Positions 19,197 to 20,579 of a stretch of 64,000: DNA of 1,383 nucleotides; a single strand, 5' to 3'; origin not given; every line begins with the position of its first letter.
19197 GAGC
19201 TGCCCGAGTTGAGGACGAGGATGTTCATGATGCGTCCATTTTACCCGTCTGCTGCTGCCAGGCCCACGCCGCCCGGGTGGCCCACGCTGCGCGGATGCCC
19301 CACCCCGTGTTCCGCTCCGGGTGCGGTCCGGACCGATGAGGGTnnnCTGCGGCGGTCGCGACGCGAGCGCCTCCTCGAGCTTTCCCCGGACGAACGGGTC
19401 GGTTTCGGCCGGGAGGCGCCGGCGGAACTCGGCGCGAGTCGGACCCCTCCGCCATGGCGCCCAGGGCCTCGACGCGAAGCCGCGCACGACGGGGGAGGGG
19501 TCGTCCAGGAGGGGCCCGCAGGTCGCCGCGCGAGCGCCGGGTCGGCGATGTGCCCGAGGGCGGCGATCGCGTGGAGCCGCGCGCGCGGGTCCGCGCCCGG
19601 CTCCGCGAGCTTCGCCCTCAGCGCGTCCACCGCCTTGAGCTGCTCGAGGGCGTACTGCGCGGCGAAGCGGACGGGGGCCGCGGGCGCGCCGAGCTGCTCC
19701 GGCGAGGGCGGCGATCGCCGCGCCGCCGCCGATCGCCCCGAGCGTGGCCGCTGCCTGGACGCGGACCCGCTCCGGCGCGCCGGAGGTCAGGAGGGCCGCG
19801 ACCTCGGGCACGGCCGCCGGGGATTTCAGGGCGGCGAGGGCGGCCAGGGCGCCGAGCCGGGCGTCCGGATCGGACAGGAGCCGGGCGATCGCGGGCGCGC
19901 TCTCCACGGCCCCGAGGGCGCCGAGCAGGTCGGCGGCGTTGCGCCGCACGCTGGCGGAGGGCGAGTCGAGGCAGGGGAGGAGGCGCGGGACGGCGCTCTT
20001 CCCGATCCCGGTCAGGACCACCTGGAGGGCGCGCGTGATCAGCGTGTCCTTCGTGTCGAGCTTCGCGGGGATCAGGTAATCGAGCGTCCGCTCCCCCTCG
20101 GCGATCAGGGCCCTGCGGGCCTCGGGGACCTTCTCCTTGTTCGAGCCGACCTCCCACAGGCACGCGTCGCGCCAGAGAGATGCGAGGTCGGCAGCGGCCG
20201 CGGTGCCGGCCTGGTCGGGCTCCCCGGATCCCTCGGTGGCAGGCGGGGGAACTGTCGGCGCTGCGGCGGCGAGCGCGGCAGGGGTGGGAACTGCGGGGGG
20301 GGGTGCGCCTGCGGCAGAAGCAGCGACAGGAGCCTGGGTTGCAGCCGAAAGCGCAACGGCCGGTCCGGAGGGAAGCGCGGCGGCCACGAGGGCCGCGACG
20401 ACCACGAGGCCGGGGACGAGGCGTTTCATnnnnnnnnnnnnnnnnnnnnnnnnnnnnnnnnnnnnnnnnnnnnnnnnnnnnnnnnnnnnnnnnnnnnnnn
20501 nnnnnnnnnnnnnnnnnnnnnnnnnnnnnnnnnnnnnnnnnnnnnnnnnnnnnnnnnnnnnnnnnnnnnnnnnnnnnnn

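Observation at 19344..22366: Unnamed ~26-aa '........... ... QG ... G' solenoid-like repeat protein translationally coupled to a secreted HEAT-repeat protein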

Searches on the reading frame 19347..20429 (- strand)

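Call 5: search_protein_families(library=pfam, proteins=[window:19347-20429:-], max_evalue=1)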
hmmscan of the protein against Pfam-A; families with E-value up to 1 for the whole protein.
window:19347-20429:- (361 aa): 6 families
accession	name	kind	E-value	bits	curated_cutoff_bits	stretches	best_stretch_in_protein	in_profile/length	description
PF13646.12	HEAT_2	-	3.2e-15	56.6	27.7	2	181-252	5-77/88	HEAT repeats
PF02985.28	HEAT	-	2.4e-09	37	23.5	1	147-173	2-28/31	HEAT repeat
PF03130.22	HEAT_PBS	-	1.4e-06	28.6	20.9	1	161-187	1-27/27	PBS lyase HEAT-like repeat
PF00514.29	Arm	-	1.8e-05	25.1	20.6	1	146-170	13-37/41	Armadillo/beta-catenin-like repeat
PF13513.12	HEAT_EZ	-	0.0059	17.6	27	1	145-172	28-55/55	HEAT-like repeat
PF06675.16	DUF1177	-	0.11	11.8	25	1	162-201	28-67/272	Protein of unknown function (DUF1177)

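Call 6: search_protein_families(library=ncbifam, proteins=[window:19347-20429:-], max_evalue=1)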
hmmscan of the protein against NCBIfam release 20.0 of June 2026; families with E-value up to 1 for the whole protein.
window:19347-20429:- (361 aa): 3 families
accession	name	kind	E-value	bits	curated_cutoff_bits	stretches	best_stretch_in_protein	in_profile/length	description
NF058502.1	phyc_lyase_CpcE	equivalog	6.6e-05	22.5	330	2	160-228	57-127/260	C-phycocyanin alpha-cysteine-84 phycocyanobilin lyase subunit CpcE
NF045915.1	PhycobilmeDegNblB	equivalog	0.0055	16.3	300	1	156-245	78-169/214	phycobilisome degradation protein NblB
NF045662.1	DVU0298_fam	equivalog_domain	0.022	14.3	75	1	145-187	145-187/213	DVU0298 family protein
